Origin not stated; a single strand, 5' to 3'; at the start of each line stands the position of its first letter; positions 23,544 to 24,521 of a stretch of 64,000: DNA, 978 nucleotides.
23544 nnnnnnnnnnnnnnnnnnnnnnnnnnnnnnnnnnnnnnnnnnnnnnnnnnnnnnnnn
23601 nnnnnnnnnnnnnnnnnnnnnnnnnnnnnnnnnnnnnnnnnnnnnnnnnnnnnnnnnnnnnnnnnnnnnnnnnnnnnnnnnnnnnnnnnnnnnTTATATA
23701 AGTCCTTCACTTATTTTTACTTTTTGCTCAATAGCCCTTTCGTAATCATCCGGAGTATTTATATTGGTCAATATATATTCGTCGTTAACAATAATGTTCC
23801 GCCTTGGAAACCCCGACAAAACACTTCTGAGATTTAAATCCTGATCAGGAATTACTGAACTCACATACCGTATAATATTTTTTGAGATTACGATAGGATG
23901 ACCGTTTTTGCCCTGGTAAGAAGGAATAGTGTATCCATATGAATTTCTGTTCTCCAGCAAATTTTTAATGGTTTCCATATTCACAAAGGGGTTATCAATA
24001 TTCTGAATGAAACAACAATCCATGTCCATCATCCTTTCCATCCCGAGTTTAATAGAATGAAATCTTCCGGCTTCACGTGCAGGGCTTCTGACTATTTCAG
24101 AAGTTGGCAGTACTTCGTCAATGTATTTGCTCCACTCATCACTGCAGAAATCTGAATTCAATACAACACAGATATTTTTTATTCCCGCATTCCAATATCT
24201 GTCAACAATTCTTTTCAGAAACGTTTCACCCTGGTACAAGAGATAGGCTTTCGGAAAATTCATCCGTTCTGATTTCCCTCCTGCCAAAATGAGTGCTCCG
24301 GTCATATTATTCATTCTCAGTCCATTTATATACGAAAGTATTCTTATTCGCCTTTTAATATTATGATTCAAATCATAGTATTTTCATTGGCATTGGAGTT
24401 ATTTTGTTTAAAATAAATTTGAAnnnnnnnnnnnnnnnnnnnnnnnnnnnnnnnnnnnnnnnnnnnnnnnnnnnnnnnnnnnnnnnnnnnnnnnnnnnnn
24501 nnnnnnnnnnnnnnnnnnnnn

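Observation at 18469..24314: Molybdoenzyme operon with an HcrB-like Cys-rich insertion in the FAD subunit (candidate 4-hydroxybenzoyl-CoA reductase-like enzyme)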

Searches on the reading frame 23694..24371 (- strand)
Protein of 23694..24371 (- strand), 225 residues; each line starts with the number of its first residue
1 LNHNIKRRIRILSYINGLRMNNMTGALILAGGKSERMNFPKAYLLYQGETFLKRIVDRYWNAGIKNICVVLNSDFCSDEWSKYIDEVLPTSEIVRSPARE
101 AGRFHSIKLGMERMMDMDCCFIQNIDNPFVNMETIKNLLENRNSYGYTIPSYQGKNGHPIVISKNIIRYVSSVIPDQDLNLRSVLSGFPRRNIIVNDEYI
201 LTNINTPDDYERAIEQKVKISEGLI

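Call 4: search_protein_families(library=pfam, proteins=[window:23694-24371:-])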
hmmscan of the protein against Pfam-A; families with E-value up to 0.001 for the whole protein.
window:23694-24371:- (225 aa): 1 family
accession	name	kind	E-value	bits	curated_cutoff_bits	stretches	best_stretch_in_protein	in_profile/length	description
PF12804.13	NTP_transf_3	-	7.8e-25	88.3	27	1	26-185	1-154/160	MobA-like NTP transferase domain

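Call 5: search_protein_families(library=ncbifam, proteins=[window:23694-24371:-])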
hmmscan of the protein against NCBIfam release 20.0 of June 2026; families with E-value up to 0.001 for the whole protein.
window:23694-24371:- (225 aa): 22 families
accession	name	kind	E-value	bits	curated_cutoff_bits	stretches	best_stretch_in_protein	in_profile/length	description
NF045665.1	NTPtran_DVU1551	equivalog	7.4e-31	107.5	315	1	25-216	2-192/359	DVU_1551 family NTP transferase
TIGR03310.1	matur_MocA_YgfJ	equivalog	5.9e-26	91.6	186.45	1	26-212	2-187/188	molybdenum cofactor cytidylyltransferase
TIGR03202.1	pucB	equivalog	2.7e-15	56.6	235.05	1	26-210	3-192/192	xanthine dehydrogenase accessory protein PucB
NF001837.0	PRK00560.1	equivalog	4.5e-13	49.4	182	1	116-216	90-190/196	molybdenum cofactor guanylyltransferase MobA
NF011056.0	PRK14489.1-1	equivalog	1.1e-11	44.5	379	1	24-160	6-130/363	bifunctional molybdenum cofactor guanylyltransferase MobA/molybdopterin-guanine dinucleotide biosynthesis adaptor protein MobB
NF002741.0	PRK02726.1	equivalog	4.3e-11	42.8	179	1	21-215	5-196/200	molybdenum cofactor guanylyltransferase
NF001457.0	PRK00317.1-3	equivalog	4.5e-11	42.6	164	1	26-213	4-193/200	molybdenum cofactor guanylyltransferase MobA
NF045782.1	NicBOxredNboR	equivalog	2.2e-10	40.6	260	1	22-173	7-164/206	nicotine blue oxidoreductase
TIGR02665.1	molyb_mobA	equivalog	3e-10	40.4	151.85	1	26-210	3-185/186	molybdenum cofactor guanylyltransferase MobA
NF001186.0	PRK00155.2-3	equivalog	4.3e-10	39.4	253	1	22-153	3-135/224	2-C-methyl-D-erythritol 4-phosphate cytidylyltransferase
TIGR00453.1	ispD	equivalog_domain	3.3e-08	33.3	181.3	1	26-151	2-127/219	2-C-methyl-D-erythritol 4-phosphate cytidylyltransferase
NF011059.0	PRK14490.1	equivalog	4.9e-08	32.5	354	1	24-216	181-368/374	bifunctional molybdenum cofactor guanylyltransferase MobA/molybdopterin-guanine dinucleotide biosynthesis adaptor protein MobB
TIGR01173.1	glmU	equivalog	2.4e-07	30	366.85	1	26-163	3-140/452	bifunctional UDP-N-acetylglucosamine diphosphorylase/glucosamine-1-phosphate N-acetyltransferase GlmU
NF006899.0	PRK09382.1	equivalog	2.8e-07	30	417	1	23-150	6-133/387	bifunctional 2-C-methyl-D-erythritol 4-phosphate cytidylyltransferase/2-C-methyl-D-erythritol 2,4-cyclodiphosphate synthase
NF001855.0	PRK00576.1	equivalog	3.7e-07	30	205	1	25-213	8-192/197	molybdenum cofactor guanylyltransferase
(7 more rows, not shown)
